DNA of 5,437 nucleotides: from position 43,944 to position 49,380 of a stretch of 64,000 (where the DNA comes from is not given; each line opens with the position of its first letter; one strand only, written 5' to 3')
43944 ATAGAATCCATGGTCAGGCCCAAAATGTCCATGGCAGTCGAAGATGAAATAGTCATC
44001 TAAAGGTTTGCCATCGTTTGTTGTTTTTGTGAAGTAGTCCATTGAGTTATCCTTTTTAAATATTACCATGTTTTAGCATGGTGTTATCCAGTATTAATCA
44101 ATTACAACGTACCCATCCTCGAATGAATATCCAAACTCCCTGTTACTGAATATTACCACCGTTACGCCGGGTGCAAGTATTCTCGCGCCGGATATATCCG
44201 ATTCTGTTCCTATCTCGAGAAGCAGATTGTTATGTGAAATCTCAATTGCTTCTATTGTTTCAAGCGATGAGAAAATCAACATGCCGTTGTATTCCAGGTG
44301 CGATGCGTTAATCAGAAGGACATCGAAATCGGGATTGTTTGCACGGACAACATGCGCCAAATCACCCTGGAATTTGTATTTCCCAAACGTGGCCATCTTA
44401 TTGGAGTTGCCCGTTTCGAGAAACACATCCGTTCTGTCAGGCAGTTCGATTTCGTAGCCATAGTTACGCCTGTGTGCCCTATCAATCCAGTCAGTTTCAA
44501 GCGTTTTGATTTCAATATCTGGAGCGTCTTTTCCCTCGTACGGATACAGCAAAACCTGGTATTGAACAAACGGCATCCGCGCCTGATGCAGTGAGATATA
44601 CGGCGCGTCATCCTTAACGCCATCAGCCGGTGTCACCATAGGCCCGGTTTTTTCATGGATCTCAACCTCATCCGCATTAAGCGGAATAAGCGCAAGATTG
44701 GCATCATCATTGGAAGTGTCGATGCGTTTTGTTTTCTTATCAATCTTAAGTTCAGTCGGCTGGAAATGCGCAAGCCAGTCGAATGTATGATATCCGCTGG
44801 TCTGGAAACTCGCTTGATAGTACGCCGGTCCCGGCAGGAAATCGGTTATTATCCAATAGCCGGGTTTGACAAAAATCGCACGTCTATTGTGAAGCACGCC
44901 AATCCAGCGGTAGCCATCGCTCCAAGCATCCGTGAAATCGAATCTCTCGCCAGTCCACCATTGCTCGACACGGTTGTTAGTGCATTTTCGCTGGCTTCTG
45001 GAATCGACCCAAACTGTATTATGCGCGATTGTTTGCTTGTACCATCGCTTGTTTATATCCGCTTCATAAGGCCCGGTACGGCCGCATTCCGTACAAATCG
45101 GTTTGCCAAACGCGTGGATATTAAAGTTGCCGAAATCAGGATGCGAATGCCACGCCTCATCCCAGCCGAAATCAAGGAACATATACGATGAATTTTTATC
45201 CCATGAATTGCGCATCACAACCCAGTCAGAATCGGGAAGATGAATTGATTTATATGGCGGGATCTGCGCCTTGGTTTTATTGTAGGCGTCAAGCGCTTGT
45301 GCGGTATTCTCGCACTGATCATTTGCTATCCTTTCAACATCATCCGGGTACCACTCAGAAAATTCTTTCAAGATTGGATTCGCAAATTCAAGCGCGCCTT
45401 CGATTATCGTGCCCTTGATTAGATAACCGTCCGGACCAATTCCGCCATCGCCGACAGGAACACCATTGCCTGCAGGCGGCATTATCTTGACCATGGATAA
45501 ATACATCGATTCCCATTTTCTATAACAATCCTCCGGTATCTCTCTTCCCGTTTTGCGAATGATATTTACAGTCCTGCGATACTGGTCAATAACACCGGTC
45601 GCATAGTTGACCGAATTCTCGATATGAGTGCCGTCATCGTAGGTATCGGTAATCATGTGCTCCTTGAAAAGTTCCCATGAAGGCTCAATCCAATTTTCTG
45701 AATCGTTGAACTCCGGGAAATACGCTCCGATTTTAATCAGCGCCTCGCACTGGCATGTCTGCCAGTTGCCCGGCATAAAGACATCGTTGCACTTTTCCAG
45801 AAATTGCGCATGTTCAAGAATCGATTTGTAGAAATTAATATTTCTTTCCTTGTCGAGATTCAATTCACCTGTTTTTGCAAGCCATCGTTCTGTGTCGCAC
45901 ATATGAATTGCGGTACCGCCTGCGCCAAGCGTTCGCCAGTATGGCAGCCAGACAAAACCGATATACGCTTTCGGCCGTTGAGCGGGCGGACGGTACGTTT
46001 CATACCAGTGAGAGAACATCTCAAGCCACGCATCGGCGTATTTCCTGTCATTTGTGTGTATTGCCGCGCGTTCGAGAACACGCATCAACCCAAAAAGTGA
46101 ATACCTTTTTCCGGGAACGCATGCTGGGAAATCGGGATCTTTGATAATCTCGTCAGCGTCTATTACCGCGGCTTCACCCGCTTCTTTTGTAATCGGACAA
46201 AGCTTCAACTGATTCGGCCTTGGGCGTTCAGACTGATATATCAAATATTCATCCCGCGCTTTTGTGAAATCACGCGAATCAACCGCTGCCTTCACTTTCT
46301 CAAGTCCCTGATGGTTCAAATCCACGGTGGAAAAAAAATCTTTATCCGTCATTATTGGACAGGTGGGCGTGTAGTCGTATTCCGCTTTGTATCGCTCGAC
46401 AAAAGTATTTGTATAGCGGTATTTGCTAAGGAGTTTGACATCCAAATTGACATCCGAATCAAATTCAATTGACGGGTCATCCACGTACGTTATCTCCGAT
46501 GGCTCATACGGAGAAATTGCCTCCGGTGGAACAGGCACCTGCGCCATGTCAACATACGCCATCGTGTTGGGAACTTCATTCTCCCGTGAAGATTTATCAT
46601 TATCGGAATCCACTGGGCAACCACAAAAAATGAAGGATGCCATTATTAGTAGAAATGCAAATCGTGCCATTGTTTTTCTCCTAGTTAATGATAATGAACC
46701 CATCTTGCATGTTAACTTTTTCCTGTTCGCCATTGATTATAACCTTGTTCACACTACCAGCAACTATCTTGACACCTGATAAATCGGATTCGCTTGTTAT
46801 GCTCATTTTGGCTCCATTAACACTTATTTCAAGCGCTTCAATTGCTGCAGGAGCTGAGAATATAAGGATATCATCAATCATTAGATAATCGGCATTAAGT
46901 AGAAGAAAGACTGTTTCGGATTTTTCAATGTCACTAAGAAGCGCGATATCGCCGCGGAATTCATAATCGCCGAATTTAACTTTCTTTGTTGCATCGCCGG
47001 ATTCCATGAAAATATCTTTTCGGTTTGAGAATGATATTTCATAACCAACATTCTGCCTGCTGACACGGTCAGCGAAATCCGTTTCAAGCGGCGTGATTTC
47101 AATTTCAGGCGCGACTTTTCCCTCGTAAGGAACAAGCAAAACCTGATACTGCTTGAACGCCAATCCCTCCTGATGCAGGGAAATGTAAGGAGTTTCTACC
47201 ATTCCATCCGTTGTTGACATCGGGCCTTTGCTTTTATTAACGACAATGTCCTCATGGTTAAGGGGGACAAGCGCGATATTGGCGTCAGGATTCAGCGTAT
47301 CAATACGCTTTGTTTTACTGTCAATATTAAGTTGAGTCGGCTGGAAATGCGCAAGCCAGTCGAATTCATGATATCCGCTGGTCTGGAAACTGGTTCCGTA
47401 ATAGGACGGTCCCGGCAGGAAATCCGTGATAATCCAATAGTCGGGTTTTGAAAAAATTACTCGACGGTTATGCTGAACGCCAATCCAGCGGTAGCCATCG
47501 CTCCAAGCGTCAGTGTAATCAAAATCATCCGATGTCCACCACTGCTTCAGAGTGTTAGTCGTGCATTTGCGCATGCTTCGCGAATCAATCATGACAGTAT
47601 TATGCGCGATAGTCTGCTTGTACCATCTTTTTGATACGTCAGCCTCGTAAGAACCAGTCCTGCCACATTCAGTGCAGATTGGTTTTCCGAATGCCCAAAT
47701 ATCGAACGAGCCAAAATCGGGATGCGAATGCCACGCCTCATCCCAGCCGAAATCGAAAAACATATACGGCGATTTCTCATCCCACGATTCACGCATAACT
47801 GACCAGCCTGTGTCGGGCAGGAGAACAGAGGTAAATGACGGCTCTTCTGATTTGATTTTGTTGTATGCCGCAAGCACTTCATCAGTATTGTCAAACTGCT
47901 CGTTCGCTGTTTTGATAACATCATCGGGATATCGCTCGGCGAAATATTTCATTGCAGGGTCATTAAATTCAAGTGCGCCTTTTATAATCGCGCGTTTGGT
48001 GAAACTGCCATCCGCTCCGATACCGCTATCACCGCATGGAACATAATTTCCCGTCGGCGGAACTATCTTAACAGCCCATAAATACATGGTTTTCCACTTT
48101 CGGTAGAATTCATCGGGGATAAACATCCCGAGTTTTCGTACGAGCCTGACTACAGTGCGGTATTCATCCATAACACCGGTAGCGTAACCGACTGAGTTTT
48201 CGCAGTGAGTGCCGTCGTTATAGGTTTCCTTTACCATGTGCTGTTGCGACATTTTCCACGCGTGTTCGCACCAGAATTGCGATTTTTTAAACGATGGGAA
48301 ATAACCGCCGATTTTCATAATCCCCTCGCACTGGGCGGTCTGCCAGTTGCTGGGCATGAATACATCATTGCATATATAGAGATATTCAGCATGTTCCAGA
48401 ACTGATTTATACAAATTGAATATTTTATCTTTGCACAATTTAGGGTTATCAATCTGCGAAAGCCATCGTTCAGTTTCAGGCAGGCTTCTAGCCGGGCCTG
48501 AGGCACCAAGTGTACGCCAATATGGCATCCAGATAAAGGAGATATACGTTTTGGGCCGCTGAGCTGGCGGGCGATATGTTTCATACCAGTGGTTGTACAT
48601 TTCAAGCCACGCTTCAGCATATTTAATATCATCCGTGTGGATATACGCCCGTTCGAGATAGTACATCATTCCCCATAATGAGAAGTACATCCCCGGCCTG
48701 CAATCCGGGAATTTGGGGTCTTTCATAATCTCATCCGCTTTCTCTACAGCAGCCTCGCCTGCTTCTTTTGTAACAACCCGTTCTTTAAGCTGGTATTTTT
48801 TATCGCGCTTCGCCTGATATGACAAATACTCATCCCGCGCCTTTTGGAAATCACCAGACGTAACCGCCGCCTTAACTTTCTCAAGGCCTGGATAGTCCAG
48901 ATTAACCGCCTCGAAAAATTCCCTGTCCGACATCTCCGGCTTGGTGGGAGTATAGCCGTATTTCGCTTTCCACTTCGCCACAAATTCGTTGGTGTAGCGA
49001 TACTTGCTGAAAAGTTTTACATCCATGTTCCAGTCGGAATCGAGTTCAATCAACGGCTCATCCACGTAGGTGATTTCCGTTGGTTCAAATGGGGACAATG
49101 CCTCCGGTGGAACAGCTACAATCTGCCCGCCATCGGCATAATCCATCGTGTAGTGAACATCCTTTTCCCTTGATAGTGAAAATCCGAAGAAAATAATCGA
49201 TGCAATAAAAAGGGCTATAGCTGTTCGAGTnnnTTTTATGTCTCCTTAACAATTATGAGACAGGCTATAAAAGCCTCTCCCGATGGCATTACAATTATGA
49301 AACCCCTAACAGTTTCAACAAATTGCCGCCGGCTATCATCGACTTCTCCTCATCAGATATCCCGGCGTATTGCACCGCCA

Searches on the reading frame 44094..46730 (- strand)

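Call 45: search_protein_families(library=pfam, proteins=[window:44094-46730:-], max_evalue=0.001)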
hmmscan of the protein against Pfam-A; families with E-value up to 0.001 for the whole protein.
window:44094-46730:- (878 aa): 2 families
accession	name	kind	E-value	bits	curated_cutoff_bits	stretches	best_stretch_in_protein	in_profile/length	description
PF16889.11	Hepar_II_III_N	-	5.4e-27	95.5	22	1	224-420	115-304/340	Heparinase II/III N-terminus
PF07940.18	Hepar_II_III_C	-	2.2e-18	67.1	24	1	492-677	3-187/237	Heparinase II/III-like, C-terminal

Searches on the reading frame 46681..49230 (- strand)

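Call 62: search_protein_families(library=ncbifam, proteins=[window:46681-49230:-], max_evalue=0.00001)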
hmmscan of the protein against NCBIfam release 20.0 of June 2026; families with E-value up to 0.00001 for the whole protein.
window:46681-49230:- (849 aa): 2 families
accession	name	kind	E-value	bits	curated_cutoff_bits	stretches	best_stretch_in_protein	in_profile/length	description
NF045573.1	Hepsulflyase_CFB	equivalog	3.7e-38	131.2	700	2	193-716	140-626/651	heparin-sulfate lyase HepC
NF045572.1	Hepsulflyase_bctds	equivalog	5.4e-21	74.9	600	1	194-604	169-570/706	heparin-sulfate lyase HepC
